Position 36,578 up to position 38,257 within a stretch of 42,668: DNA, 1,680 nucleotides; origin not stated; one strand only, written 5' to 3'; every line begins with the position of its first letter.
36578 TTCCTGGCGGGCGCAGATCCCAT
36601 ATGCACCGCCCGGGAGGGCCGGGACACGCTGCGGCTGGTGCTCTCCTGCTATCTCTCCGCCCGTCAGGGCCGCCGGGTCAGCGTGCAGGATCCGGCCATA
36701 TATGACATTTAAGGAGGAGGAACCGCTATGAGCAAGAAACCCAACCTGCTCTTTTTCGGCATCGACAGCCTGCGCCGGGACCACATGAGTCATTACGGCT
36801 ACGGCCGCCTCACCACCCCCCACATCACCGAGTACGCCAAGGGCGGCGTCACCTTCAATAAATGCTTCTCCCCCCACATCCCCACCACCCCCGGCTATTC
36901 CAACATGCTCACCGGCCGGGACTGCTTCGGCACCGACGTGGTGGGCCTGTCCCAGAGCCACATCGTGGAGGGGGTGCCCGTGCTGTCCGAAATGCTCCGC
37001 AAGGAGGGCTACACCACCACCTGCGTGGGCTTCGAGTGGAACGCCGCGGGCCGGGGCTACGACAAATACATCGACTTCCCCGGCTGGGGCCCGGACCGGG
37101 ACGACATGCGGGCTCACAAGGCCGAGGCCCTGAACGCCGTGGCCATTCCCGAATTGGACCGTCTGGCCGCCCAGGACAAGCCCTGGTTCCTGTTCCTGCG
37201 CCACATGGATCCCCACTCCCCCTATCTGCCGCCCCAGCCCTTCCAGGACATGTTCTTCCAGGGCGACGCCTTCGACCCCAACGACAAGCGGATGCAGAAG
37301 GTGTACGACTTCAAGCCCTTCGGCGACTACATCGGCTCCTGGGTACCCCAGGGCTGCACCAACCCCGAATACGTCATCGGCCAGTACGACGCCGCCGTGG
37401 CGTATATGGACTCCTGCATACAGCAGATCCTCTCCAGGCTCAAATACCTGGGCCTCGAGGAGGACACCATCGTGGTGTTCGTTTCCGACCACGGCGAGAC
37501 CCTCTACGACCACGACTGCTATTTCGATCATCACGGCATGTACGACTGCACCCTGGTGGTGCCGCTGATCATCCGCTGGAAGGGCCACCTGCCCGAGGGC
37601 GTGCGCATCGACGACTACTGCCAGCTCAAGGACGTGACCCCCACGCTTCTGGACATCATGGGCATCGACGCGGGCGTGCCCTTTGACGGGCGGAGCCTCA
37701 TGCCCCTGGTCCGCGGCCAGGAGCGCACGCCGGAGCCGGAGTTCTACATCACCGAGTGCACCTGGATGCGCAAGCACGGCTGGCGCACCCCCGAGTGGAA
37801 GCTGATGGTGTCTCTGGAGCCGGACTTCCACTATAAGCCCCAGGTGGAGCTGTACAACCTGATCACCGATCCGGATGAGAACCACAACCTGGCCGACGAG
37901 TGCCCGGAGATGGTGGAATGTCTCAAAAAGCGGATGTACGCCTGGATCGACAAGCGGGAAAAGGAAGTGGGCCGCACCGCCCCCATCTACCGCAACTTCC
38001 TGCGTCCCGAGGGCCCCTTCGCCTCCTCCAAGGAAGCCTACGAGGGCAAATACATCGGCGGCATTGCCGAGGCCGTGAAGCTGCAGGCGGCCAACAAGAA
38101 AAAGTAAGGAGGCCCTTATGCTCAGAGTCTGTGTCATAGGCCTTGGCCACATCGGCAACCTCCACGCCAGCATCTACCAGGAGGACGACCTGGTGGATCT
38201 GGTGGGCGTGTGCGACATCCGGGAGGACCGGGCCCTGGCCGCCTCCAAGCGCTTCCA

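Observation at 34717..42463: AraC-embedded seven-gene operon: TIM barrel, three Gfo/Idh/MocA oxidoreductases and two cytoplasmic sulfatase-fold proteins, a candidate undescribed oxidative pathway for a sulfated sugar or glycoside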

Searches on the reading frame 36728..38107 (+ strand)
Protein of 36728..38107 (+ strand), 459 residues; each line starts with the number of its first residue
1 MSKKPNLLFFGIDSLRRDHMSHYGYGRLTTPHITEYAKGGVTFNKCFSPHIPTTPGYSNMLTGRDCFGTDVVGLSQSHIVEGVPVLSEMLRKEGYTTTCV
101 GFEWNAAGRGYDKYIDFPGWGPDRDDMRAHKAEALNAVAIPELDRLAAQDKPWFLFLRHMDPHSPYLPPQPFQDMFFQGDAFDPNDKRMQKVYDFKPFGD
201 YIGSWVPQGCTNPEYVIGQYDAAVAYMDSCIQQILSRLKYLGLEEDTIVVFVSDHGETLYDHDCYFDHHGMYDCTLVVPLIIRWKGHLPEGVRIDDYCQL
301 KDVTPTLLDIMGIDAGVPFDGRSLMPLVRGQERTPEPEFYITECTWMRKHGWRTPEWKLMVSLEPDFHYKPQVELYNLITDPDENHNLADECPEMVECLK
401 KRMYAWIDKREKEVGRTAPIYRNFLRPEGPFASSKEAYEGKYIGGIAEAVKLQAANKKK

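Call 7: search_protein_families(library=pfam, proteins=[window:36728-38107:+])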
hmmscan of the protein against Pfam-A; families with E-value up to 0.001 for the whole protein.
window:36728-38107:+ (459 aa): 4 families
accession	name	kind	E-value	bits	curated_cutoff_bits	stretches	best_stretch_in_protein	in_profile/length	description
PF00884.28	Sulfatase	-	5.3e-47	161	25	1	5-313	1-301/301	Sulfatase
PF16347.10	SGSH_C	-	4.3e-16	59.9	29.3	1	264-403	4-148/154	N-sulphoglucosamine sulphohydrolase, C-terminal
PF01663.27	Phosphodiest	-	7.8e-09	36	23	1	220-259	184-223/342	Type I phosphodiesterase / nucleotide pyrophosphatase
PF02995.22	DUF229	-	0.00054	19.2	25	0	223-257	309-343/496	Protein of unknown function (DUF229)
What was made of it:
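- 36728..38107 (+): SulA: a cytoplasmic enzyme derived from the S1-sulfatase fold (459 aa) with a Thr53 nucleophile in place of formylglycine. Its reaction is unknown. It is the anchor of the conserved core. PF00884 scores 161 bits (call 7).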

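Call 8: search_protein_families(library=ncbifam, proteins=[window:36728-38107:+])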
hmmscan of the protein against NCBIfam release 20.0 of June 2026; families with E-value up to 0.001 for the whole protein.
window:36728-38107:+ (459 aa): 24 families
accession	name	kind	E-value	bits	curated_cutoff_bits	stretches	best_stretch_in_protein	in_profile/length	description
NF010322.0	PRK13759.1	equivalog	3.3e-49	167.7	481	2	147-413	196-463/486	arylsulfatase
TIGR03417.1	chol_sulfatase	equivalog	7.6e-33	114.1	433.45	2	147-393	179-424/500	choline-sulfatase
NF045661.1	HdlasePehA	equivalog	5.6e-32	111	900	2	220-419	284-494/506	phosphoric/sulfuric ester hydrolase PehA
NF052527.1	Mn_arylsulf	exception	1.5e-27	96.6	850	2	148-413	193-458/479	manganese-dependent arylsulfatase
NF007160.0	PRK09598.1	equivalog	2.5e-11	42.6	561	1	193-270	380-452/523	phosphoethanolamine--lipid A transferase EptA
NF028537.1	P_eth_NH2_trans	domain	6.5e-11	41.4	500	1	210-271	404-462/527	phosphoethanolamine--lipid A transferase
NF007933.0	PRK10649.1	subfamily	3.3e-10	39.1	404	1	205-263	413-470/577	phosphoethanolamine transferase CptA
NF012179.0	CptA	domain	3.3e-08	32.7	900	0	217-263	414-458/556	phosphoethanolamine transferase CptA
NF008593.0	PRK11560.1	equivalog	2e-07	29.6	493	1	206-263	421-473/563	kdo(2)-lipid A phosphoethanolamine 7''-transferase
NF053595.1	LptchSynLtaSGpos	equivalog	3.6e-07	29.1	970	1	215-315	425-530/626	lipoteichoic acid synthase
NF053859.1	polymyxin_MCR13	exception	4.1e-07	29.2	1250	1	210-266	407-462/541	MCR-13 family phosphoethanolamine--lipid A transferase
NF038075.1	fam_STM4013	hypoth_equivalog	2.2e-06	27.3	250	0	221-279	201-255/261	STM4013/SEN3800 family hydrolase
NF038282.1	LapC_YejM_PbgA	exception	1.4e-05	23.6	825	1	218-309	412-498/584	LPS biosynthesis-modulating metalloenzyme YejM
NF008619.0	PRK11598.1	equivalog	1.9e-05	23.4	660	1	207-269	409-468/546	phosphoethanolamine transferase EptA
NF012159.0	polymyxin_MCR2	exception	3.6e-05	22.7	1200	0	215-274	424-481/538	MCR-2 family phosphoethanolamine--lipid A transferase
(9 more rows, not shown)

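Call 12: search_solved_structures(query=window:36728-38107:+, max_evalue=0.00001, show_alignments=2)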
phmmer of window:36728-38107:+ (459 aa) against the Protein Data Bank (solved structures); distinct sequences matched with E-value up to 0.00001: 84 (the best 60 are shown).
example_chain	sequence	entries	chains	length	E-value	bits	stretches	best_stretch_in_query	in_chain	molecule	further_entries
7oz8_AAA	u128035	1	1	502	1.3e-27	99.9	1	150-410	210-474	Choline-sulfatase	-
4uph_A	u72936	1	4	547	1.3e-25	93.3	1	142-333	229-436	SULFATASE (SULFURIC ESTER HYDROLASE) PROTEIN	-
3ed4_A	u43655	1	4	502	1.9e-25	92.8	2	136-409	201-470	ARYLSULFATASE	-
4upi_A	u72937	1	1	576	3.7e-25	91.8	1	139-347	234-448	SULFATASE FAMILY PROTEIN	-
7an1_AAA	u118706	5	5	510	7.6e-24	87.5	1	112-405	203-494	Arylsulfatase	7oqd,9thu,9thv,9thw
6pt6_B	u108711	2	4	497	1.2e-22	83.6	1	142-391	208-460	exo-2S-iota carrageenan S1 sulfatase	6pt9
6ptk_A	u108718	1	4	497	1.4e-22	83.3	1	142-391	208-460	exo-2S-iota carrageenan S1 sulfatase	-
6pt4_B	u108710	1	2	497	2.3e-22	82.6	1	142-391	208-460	exo-2S-iota carrageenan S1 sulfatase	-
5g2v_A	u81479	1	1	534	8.4e-22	80.8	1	217-392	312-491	N-ACETYLGLUCOSAMINE-6-SULFATASE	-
6hhm_A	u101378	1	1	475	9.5e-22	80.6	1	139-335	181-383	Arylsulfatase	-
7stt_A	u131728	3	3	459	1.3e-21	80.2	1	224-419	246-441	N-acetylgalactosamine-6-sulfatase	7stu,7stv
9koq_A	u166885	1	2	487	1.8e-21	79.7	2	150-412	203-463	Sulfatase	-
7ana_AAA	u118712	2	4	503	2e-21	79.6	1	196-402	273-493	N-acetylgalactosamine-6-sulfatase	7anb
6ust_A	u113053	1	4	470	1.7e-20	76.5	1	147-407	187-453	N-acetylgalactosamine 6-sulfate sulfatase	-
7p24_AAA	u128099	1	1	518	7.2e-20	74.4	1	219-399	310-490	Mucin-desulfating sulfatase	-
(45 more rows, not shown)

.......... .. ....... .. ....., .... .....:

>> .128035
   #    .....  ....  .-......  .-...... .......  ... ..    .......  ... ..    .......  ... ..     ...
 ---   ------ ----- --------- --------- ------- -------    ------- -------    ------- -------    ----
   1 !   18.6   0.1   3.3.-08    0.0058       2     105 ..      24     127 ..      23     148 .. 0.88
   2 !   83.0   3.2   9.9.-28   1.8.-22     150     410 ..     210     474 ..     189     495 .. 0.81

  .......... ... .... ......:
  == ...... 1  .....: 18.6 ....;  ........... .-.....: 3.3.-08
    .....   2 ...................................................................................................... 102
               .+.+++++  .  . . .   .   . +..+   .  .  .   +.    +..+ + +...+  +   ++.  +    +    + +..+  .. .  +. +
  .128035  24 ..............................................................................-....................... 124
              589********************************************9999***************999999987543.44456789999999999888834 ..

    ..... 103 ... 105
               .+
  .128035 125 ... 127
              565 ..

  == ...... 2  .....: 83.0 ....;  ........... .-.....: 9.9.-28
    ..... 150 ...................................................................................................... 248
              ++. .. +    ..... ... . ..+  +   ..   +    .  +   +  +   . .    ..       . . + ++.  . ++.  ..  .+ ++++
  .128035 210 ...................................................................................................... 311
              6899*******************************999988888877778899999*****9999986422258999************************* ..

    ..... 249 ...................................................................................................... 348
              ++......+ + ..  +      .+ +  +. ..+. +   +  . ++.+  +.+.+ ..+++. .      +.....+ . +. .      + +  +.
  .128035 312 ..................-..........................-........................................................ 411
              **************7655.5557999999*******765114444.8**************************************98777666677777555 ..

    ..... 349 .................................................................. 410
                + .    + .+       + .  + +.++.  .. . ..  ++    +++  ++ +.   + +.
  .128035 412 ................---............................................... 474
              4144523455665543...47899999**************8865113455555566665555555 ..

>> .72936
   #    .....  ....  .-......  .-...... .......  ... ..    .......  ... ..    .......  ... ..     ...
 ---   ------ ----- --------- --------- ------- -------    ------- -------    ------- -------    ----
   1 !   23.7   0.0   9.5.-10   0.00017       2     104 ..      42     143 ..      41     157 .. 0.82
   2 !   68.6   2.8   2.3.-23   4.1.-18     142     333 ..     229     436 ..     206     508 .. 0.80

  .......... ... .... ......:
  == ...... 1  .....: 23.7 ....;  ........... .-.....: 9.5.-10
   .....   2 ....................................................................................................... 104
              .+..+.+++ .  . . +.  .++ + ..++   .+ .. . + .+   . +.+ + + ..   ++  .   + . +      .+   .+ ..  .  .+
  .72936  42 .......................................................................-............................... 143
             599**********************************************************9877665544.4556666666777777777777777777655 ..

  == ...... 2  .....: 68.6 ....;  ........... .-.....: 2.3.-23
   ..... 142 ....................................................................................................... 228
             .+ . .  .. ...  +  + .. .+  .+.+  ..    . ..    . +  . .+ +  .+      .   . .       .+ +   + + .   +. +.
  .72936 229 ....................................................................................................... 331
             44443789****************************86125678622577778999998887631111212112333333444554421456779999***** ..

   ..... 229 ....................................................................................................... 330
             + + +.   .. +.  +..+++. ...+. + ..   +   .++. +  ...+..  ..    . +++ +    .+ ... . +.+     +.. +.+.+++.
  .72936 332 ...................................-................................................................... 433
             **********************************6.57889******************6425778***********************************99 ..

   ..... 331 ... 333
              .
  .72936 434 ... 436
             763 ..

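Call 15: find_homologous_proteins(query=window:36728-38107:+, max_evalue=1e-20)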
Query window:36728-38107:+ (459 aa): 4954 proteins with E <= 1e-20 among 8000 candidates; the best 120 are listed.
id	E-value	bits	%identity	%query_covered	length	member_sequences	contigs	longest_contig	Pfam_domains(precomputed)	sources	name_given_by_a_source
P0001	0.0e+0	1115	100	100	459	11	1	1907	PF01663.28,PF16347.11,PF00884.29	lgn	-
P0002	1.4e-269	913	81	99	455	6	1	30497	PF01663.28,PF16347.11,PF00884.29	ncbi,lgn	-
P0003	2.5e-268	909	80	100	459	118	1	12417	PF01663.28,PF16347.11,PF00884.29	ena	-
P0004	4.1e-268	908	81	99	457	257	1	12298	PF01663.28,PF16347.11,PF00884.29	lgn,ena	-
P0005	1.7e-267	906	81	99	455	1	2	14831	PF04185.20,PF01663.28,PF16347.11,PF00884.29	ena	-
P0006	2.6e-267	906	81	99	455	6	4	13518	PF04185.20,PF01663.28,PF16347.11,PF00884.29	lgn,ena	-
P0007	4.8e-267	905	82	99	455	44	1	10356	PF02995.23,PF01663.28,PF16347.11,PF00884.29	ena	-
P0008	1.2e-266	903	82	99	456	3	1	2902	PF01663.28,PF16347.11,PF00884.29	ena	-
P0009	5.7e-266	901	80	100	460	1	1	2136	PF01663.28,PF16347.11,PF00884.29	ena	-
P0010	8.5e-266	901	79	100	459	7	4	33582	PF01663.28,PF16347.11,PF00884.29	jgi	-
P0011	4.4e-265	898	80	99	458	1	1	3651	PF01663.28,PF16347.11,PF00884.29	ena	-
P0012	2.1e-264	896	81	99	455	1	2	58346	PF01663.28,PF16347.11,PF00884.29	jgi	-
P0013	2.1e-264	896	81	99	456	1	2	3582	PF01663.28,PF16347.11,PF00884.29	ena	-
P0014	5.0e-264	895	80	98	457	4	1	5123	PF01663.28,PF16347.11,PF00884.29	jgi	-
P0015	9.5e-264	894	80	98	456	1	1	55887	PF01663.28,PF16347.11,PF00884.29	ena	-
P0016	1.3e-263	893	80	98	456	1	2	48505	PF01663.28,PF16347.11,PF00884.29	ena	-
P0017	1.6e-263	893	79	99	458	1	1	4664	PF01663.28,PF16347.11,PF00884.29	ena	-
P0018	2.8e-263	892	80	99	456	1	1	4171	PF01663.28,PF16347.11,PF00884.29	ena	-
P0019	1.1e-262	890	81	99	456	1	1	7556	PF01663.28,PF16347.11,PF00884.29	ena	-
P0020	1.2e-262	890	80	99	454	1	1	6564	PF01663.28,PF16347.11,PF00884.29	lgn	-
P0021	1.5e-262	890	80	99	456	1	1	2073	PF01663.28,PF16347.11,PF00884.29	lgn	-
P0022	9.1e-262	887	80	99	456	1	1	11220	PF01663.28,PF16347.11,PF00884.29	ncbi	-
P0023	9.5e-262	887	79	100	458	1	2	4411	PF01663.28,PF16347.11,PF00884.29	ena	-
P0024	5.8e-260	881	79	99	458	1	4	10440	PF01663.28,PF16347.11,PF00884.29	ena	-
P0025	8.5e-260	881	80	99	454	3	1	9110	PF01663.28,PF16347.11,PF00884.29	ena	-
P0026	5.8e-259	878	79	98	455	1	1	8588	PF01663.28,PF16347.11,PF00884.29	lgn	-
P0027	7.8e-259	878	79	99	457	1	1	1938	PF01663.28,PF16347.11,PF00884.29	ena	-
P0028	1.2e-258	877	79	98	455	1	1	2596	PF01663.28,PF16347.11,PF00884.29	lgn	-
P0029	1.6e-258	877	79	99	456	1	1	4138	PF01663.28,PF16347.11,PF00884.29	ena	-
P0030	2.1e-258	876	79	99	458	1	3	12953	PF01663.28,PF16347.11,PF00884.29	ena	-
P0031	3.4e-258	875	78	100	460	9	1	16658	PF01663.28,PF16347.11,PF00884.29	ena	-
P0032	5.7e-258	875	79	99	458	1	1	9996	PF01663.28,PF16347.11,PF00884.29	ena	-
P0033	8.1e-258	874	78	99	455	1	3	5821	PF01663.28,PF16347.11,PF00884.29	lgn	-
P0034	1.9e-257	873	79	98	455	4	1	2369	PF01663.28,PF16347.11,PF00884.29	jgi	-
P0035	2.6e-257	873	79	99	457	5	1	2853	PF01663.28,PF16347.11,PF00884.29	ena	-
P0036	5.3e-257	872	78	99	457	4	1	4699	PF01663.28,PF16347.11,PF00884.29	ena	-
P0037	3.5e-256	869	79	99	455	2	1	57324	PF01663.28,PF16347.11,PF00884.29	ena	-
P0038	4.2e-256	869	78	99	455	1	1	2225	PF01663.28,PF16347.11,PF00884.29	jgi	-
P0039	4.4e-256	868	77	99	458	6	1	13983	PF01663.28,PF16347.11,PF00884.29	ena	-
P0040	8.2e-256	868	78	100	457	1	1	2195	PF01663.28,PF16347.11,PF00884.29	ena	-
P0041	9.8e-256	867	79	98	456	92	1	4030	PF01663.28,PF16347.11,PF00884.29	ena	-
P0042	1.1e-255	867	79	98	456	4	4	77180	PF01663.28,PF16347.11,PF00884.29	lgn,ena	-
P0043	1.1e-255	867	78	98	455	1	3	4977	PF01663.28,PF16347.11,PF00884.29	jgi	-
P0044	2.0e-255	866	79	98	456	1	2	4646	PF01663.28,PF16347.11,PF00884.29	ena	-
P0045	4.1e-255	865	78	98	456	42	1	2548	PF01663.28,PF16347.11,PF00884.29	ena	-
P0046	1.4e-254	863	78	99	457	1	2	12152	PF01663.28,PF16347.11,PF00884.29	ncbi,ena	-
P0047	1.8e-254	863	77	99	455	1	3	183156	PF01663.28,PF16347.11,PF00884.29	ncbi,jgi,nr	ncbi:MAG: sulfatase [Clostridiales bacterium]|nr:sulfatase [Clostridiales bacterium]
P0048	3.8e-254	862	77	99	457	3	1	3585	PF01663.28,PF16347.11,PF00884.29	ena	-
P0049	1.6e-253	860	78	99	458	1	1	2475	PF01663.28,PF16347.11,PF00884.29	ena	-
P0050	2.1e-253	860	78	99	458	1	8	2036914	PF01663.28,PF16347.11,PF00884.29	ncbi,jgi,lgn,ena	ncbi:MAG: sulfatase [Christensenellales bacterium]|jgi:arylsulfatase A-like enzyme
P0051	4.1e-253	859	78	99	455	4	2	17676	PF01663.28,PF16347.11,PF00884.29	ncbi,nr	ncbi:MAG: sulfatase [Clostridia bacterium]|nr:sulfatase [Clostridia bacterium] MBQ4085858.1 sulfatas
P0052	6.0e-253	858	78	98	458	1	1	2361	PF01663.28,PF16347.11,PF00884.29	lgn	-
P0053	6.9e-253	858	78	99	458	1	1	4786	PF01663.28,PF16347.11,PF00884.29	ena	-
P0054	7.0e-253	858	79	99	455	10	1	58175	PF01663.28,PF16347.11,PF00884.29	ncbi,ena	-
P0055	1.1e-252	857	78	99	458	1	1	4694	PF01663.28,PF16347.11,PF00884.29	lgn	-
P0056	1.3e-252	857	78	99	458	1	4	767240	PF01663.28,PF16347.11,PF00884.29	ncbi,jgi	ncbi:MAG: sulfatase [Christensenellales bacterium]|jgi:arylsulfatase A-like enzyme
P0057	1.8e-252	857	78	99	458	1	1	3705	PF01663.28,PF16347.11,PF00884.29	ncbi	-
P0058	1.8e-252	857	78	99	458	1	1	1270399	PF01663.28,PF16347.11,PF00884.29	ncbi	ncbi:MAG: sulfatase [Christensenellales bacterium]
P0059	2.2e-252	856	78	99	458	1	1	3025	PF01663.28,PF16347.11,PF00884.29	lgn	-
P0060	2.4e-252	856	78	99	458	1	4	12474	PF01663.28,PF16347.11,PF00884.29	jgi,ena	jgi:arylsulfatase A-like enzyme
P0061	4.0e-252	855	77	98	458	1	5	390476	PF01663.28,PF16347.11,PF00884.29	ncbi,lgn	-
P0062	4.7e-252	855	78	99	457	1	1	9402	PF01663.28,PF16347.11,PF00884.29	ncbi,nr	ncbi:MAG: sulfatase-like hydrolase/transferase [Clostridiales bacterium]|nr:sulfatase-like hydrolase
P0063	5.3e-252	855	77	98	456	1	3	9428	PF01663.28,PF16347.11,PF00884.29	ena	-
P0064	7.7e-252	854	78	99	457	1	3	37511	PF01663.28,PF16347.11,PF00884.29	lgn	-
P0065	8.3e-252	854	78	99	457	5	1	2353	PF01663.28,PF16347.11,PF00884.29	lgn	-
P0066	1.1e-251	854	77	99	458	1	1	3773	PF01663.28,PF16347.11,PF00884.29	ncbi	-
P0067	1.4e-251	854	78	99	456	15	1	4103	PF01663.28,PF16347.11,PF00884.29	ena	-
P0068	1.6e-251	853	77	99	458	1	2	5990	PF01663.28,PF16347.11,PF00884.29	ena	-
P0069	2.4e-251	853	79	99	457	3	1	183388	PF01663.28,PF16347.11,PF00884.29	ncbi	-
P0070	6.0e-251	852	77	99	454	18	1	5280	PF01663.28,PF16347.11,PF00884.29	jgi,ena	jgi:arylsulfatase A-like enzyme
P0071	9.3e-251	851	77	99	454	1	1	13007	PF01663.28,PF16347.11,PF00884.29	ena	-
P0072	1.0e-250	851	78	99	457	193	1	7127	PF01663.28,PF16347.11,PF00884.29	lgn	-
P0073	1.5e-250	850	77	98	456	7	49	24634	PF01663.28,PF16347.11,PF00884.29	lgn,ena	-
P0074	4.2e-250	849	77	99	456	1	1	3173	PF01663.28,PF16347.11,PF00884.29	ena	-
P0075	9.1e-250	848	81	92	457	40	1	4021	PF01663.28,PF16347.11,PF00884.29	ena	-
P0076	1.0e-249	847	77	99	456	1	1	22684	PF01663.28,PF16347.11,PF00884.29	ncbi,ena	-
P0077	1.1e-249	847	77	99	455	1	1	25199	PF01663.28,PF16347.11,PF00884.29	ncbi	-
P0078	1.9e-249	847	77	99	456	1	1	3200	PF01663.28,PF16347.11,PF00884.29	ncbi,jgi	jgi:arylsulfatase A-like enzyme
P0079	6.7e-249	845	76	99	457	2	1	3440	PF01663.28,PF16347.11,PF00884.29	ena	-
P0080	9.3e-249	844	77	99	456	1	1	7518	PF01663.28,PF16347.11,PF00884.29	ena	-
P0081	1.0e-248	844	78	99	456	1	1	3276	PF01663.28,PF16347.11,PF00884.29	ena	-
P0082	2.4e-248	843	77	99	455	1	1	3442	PF01663.28,PF16347.11,PF00884.29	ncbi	-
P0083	3.4e-248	842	77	99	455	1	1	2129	PF01663.28,PF16347.11,PF00884.29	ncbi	-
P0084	4.5e-248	842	77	98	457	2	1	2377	PF01663.28,PF16347.11,PF00884.29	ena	-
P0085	1.3e-247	840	76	98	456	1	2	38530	PF01663.28,PF16347.11,PF00884.29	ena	-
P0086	6.5e-247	838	77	99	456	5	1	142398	PF01663.28,PF16347.11,PF00884.29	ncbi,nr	ncbi:MAG: sulfatase-like hydrolase/transferase [Clostridiales bacterium]|nr:sulfatase-like hydrolase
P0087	4.5e-246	835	76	99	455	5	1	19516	PF01663.28,PF16347.11,PF00884.29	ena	-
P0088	5.7e-246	835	77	99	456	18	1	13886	PF01663.28,PF16347.11,PF00884.29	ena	-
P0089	5.2e-244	829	74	99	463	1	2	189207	PF01663.28,PF16347.11,PF00884.29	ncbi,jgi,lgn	ncbi:MAG: sulfatase [Christensenellales bacterium]|jgi:arylsulfatase A-like enzyme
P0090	2.1e-243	827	75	99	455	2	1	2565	PF01663.28,PF16347.11,PF00884.29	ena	-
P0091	5.7e-243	825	74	98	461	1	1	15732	PF01663.28,PF16347.11,PF00884.29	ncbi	-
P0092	2.3e-242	823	75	99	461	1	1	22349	PF01663.28,PF16347.11,PF00884.29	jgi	-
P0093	5.2e-241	819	74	98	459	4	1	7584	PF01663.28,PF16347.11,PF00884.29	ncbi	-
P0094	7.8e-240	815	75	98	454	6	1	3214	PF01663.28,PF16347.11,PF00884.29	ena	-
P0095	2.2e-238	810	73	99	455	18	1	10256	PF01663.28,PF16347.11,PF00884.29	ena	-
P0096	1.7e-237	807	74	99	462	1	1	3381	PF01663.28,PF16347.11,PF00884.29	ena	-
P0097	3.1e-237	806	75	99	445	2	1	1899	PF01663.28,PF16347.11,PF00884.29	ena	-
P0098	1.8e-234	797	71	99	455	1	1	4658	PF01663.28,PF16347.11,PF00884.29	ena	-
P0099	6.7e-227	772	71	100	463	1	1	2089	PF01663.28,PF16347.11,PF00884.29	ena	-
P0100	1.8e-226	771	70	98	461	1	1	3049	PF01663.28,PF16347.11,PF00884.29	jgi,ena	-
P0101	2.2e-225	767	71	99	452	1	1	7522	PF01663.28,PF16347.11,PF00884.29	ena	-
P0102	3.2e-224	763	70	99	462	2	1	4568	PF01663.28,PF16347.11,PF00884.29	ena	-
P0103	8.3e-222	755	70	99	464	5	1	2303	PF02995.23,PF01663.28,PF16347.11,PF00884.29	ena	-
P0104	2.9e-220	750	69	98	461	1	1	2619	PF01663.28,PF16347.11,PF00884.29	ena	-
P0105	6.0e-219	746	68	99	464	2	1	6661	PF01663.28,PF16347.11,PF00884.29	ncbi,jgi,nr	ncbi:MAG: sulfatase-like hydrolase/transferase [Defluviitaleaceae bacterium]|nr:sulfatase-like hydro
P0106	3.3e-214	730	65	100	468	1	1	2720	PF01663.28,PF16347.11,PF00884.29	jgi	jgi:arylsulfatase A-like enzyme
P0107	3.5e-213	727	66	99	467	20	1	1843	PF02995.23,PF01663.28,PF16347.11,PF00884.29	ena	-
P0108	5.6e-212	723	80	80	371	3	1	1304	PF16347.11,PF00884.29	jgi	-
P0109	1.8e-211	721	67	100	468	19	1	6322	PF01663.28,PF16347.11,PF00884.29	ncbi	-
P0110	1.2e-209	715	79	80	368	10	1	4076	PF01663.28,PF16347.11,PF00884.29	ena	-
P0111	7.8e-208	709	66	99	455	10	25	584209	PF01663.28,PF16347.11,PF00884.29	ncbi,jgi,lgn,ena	ncbi:MAG: sulfatase [Clostridia bacterium]|jgi:arylsulfatase A-like enzyme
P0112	9.9e-207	706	64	99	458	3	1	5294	PF01663.28,PF16347.11,PF00884.29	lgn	-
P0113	1.3e-206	705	63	100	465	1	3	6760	PF01663.28,PF16347.11,PF00884.29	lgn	-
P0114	3.1e-206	704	66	99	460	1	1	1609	PF01663.28,PF16347.11,PF00884.29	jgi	jgi:arylsulfatase A-like enzyme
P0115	3.5e-206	704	64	100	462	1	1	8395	PF01663.28,PF16347.11,PF00884.29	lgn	-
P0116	3.1e-205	701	65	100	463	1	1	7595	PF01663.28,PF16347.11,PF00884.29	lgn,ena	-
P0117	6.9e-205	700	65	99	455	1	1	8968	PF01663.28,PF16347.11,PF00884.29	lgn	-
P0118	4.2e-204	697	63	100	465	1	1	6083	PF01663.28,PF16347.11,PF00884.29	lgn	-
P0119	6.5e-204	696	63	100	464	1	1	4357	PF01663.28,PF16347.11,PF00884.29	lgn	-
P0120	8.9e-204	696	65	100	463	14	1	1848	PF01663.28,PF16347.11,PF00884.29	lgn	-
